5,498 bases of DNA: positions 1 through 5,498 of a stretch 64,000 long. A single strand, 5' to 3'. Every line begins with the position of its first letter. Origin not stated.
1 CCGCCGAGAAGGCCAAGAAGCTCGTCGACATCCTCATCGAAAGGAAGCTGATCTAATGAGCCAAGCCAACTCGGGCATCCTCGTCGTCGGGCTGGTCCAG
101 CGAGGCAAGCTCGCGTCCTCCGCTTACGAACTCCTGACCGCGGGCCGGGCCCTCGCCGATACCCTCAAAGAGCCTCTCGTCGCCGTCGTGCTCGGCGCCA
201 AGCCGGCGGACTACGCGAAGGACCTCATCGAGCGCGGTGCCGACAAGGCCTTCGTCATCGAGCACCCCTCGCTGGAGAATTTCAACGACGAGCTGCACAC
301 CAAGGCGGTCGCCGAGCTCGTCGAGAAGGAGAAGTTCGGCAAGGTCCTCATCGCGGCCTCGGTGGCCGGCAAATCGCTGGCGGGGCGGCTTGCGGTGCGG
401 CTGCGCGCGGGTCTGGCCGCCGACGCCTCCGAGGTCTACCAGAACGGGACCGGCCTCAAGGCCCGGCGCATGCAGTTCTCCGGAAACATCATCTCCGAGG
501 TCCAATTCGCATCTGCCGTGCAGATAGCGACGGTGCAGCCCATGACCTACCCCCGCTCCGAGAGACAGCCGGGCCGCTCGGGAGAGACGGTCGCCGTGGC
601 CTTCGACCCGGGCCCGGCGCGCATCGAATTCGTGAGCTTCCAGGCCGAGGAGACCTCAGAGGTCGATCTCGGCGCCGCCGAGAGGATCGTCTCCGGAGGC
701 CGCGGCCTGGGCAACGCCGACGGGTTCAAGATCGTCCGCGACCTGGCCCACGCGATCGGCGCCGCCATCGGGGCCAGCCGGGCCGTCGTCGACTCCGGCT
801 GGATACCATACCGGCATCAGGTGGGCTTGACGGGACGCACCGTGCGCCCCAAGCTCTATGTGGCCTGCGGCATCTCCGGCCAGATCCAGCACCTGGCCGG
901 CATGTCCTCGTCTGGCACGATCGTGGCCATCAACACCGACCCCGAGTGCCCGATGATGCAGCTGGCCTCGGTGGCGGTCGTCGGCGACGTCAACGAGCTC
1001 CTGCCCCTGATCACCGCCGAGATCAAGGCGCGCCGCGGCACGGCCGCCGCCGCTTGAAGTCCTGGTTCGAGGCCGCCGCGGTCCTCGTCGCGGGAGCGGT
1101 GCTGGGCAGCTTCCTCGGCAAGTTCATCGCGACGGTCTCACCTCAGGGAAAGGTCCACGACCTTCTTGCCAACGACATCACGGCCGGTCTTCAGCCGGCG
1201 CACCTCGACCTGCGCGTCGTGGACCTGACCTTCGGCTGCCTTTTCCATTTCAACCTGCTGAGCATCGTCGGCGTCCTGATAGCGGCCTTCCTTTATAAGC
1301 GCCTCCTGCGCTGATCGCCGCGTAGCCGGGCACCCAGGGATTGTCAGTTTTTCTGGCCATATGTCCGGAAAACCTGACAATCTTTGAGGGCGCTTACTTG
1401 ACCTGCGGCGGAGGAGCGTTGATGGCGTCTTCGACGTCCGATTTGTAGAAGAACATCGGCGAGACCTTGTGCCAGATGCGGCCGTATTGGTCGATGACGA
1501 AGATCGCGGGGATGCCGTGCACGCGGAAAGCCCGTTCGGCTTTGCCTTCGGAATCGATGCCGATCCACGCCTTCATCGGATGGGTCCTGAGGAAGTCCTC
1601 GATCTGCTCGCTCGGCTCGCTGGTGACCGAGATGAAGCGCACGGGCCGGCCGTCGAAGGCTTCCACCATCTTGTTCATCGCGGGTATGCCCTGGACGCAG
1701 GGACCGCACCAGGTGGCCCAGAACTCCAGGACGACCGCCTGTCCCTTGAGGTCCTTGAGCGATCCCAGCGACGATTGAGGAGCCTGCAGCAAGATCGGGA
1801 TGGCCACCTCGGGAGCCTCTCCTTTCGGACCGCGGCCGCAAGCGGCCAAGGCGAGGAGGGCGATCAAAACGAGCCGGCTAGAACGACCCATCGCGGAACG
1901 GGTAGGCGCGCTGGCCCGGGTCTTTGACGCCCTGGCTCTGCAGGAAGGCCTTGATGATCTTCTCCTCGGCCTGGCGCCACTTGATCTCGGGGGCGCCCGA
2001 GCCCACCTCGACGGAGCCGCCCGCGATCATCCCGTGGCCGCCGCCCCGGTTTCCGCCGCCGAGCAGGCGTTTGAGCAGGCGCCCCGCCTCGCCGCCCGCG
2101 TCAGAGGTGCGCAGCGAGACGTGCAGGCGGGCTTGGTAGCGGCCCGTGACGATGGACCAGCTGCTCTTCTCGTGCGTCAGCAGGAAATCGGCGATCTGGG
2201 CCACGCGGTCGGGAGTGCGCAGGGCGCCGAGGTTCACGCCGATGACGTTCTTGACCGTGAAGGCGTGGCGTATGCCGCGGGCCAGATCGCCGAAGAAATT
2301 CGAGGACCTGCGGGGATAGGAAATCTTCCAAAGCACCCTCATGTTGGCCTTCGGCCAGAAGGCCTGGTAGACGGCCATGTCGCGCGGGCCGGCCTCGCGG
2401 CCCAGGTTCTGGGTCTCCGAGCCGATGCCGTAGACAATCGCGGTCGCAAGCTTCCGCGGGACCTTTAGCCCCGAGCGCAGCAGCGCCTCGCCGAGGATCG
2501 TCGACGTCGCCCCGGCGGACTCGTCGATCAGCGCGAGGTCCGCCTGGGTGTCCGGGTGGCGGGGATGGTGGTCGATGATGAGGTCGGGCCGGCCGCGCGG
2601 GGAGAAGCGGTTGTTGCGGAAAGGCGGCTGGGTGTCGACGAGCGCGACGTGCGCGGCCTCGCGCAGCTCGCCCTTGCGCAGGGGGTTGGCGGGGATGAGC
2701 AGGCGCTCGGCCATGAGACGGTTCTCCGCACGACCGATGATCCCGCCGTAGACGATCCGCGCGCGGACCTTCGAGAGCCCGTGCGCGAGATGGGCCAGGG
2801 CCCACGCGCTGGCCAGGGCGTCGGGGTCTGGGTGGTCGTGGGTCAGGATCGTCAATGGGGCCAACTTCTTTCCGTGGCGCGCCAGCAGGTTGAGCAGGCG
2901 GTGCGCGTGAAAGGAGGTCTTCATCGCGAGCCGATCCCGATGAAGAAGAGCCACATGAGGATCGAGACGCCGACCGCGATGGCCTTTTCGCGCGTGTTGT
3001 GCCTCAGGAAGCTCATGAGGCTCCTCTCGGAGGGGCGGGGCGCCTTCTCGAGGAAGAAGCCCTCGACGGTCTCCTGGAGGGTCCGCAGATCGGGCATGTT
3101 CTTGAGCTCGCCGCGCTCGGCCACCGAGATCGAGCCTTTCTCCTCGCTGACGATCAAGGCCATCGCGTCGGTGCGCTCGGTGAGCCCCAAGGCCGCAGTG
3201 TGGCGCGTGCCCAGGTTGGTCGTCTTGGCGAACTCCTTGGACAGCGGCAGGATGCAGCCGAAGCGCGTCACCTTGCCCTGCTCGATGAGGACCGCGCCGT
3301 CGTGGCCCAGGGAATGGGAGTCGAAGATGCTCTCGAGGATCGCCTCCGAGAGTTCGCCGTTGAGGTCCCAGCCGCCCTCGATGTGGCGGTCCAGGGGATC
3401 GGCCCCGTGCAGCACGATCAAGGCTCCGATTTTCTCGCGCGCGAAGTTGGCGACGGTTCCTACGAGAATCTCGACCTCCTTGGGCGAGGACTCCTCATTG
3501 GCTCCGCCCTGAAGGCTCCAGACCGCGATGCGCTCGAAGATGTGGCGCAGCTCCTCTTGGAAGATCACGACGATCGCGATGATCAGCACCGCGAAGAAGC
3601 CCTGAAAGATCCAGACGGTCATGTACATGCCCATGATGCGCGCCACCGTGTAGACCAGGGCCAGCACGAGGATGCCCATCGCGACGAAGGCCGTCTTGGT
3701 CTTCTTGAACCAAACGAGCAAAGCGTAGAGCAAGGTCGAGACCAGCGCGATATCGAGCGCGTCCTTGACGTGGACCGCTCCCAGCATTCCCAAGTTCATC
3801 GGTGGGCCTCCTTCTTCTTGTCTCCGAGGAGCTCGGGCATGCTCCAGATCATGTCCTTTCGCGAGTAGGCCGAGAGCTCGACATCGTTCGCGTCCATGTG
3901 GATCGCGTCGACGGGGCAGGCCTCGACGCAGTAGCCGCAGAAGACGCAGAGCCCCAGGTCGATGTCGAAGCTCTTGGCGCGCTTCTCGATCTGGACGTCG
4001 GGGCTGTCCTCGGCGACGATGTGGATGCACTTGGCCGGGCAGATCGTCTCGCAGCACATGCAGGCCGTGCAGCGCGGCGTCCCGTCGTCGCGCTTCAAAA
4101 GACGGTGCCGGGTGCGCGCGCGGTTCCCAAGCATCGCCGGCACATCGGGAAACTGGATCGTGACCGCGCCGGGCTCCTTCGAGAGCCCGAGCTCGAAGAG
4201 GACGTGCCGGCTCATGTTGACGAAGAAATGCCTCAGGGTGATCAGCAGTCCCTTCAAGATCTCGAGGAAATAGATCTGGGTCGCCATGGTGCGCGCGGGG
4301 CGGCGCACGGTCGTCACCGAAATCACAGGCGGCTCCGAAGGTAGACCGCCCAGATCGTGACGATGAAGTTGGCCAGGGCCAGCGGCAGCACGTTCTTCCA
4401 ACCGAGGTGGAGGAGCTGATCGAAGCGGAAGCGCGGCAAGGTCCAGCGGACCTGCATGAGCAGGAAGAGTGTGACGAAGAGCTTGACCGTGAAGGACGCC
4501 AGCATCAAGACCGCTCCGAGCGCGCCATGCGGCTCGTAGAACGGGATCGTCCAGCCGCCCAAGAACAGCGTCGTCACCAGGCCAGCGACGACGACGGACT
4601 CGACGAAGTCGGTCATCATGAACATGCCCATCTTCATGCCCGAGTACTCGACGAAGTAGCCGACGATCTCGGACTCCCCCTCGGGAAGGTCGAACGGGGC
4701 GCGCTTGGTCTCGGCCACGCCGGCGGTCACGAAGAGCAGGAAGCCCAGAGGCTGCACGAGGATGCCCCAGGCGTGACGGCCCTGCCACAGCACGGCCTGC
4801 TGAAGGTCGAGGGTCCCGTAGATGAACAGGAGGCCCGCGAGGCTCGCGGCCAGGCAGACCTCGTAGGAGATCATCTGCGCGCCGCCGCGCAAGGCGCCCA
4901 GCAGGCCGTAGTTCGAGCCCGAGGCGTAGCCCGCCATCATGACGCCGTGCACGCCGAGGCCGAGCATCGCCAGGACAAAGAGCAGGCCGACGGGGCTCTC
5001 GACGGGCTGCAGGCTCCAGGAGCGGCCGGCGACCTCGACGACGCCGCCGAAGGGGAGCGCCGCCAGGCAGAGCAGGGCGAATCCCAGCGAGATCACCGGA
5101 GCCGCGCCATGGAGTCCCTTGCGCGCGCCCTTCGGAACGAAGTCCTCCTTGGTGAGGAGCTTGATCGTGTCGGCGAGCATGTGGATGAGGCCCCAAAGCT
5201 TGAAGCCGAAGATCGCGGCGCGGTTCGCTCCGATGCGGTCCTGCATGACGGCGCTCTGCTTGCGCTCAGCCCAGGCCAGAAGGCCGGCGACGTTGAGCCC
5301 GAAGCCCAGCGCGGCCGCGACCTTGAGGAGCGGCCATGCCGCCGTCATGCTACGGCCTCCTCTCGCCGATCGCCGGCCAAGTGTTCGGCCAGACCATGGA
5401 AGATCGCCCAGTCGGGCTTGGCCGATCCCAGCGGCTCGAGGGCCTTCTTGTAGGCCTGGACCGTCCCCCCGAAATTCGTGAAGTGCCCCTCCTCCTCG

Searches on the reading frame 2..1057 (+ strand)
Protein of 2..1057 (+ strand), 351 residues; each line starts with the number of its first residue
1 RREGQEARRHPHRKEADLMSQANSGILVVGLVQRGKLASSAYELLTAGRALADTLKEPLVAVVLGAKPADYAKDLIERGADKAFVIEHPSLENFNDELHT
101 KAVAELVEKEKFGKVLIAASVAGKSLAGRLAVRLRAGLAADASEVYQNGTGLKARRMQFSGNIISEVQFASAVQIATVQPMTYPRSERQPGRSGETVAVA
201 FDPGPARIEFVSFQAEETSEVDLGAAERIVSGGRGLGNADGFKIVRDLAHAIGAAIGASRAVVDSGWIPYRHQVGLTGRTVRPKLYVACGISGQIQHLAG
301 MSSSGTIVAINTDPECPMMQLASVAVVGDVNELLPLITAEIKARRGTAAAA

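Call 14: search_protein_families(library=pfam, proteins=[window:2-1057:+], max_evalue=0.001)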
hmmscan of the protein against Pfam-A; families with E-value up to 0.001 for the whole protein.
window:2-1057:+ (351 aa): 2 families
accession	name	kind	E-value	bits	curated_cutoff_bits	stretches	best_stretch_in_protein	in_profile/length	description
PF00766.25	ETF_alpha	-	4.1e-35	120.1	27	1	222-302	1-81/81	Electron transfer flavoprotein FAD-binding domain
PF01012.27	ETF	-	2.2e-34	119.3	26.7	1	33-201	8-178/181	Electron transfer flavoprotein domain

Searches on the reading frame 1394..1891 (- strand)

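Call 14: search_protein_families(library=pfam, proteins=[window:1394-1891:-], max_evalue=0.001)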
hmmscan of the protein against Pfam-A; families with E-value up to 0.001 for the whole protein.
window:1394-1891:- (165 aa): 5 families
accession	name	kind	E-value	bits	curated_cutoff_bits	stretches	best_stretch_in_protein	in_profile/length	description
PF00578.27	AhpC-TSA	-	1.8e-17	63.8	26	1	43-140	18-122/124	AhpC/TSA family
PF08534.16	Redoxin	-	8.8e-14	52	26.6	1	38-142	16-131/148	Redoxin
PF13905.12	Thioredoxin_8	-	1.4e-08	35.3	27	1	51-139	2-94/94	Thioredoxin-like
PF00085.26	Thioredoxin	-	3.8e-08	33.7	23.5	1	50-93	18-60/103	Thioredoxin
PF13098.12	Thioredoxin_2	-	8.8e-05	23.2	27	1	49-136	4-85/104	Thioredoxin-like domain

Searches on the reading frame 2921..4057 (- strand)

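Call 14: search_protein_families(library=pfam, proteins=[window:2921-4057:-], max_evalue=0.001)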
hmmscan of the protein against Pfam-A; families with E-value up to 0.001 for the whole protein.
window:2921-4057:- (378 aa): 2 families
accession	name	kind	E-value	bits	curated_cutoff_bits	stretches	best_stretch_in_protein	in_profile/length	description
PF02457.21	DAC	-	1.2e-35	122.1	27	1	202-317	4-118/119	DisA bacterial checkpoint controller nucleotide-binding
PF19293.4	CdaA_N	-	1.5e-09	38.3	23.8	1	94-170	4-81/81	CdaA N-terminal transmembrane domain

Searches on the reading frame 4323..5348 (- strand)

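Call 14: search_protein_families(library=pfam, proteins=[window:4323-5348:-], max_evalue=0.001)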
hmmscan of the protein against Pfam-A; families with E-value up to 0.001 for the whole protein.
window:4323-5348:- (341 aa): 1 family
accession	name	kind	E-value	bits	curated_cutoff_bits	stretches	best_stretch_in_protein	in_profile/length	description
PF00146.26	NADHdh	-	1.3e-94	317.4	27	1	12-331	5-297/298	NADH dehydrogenase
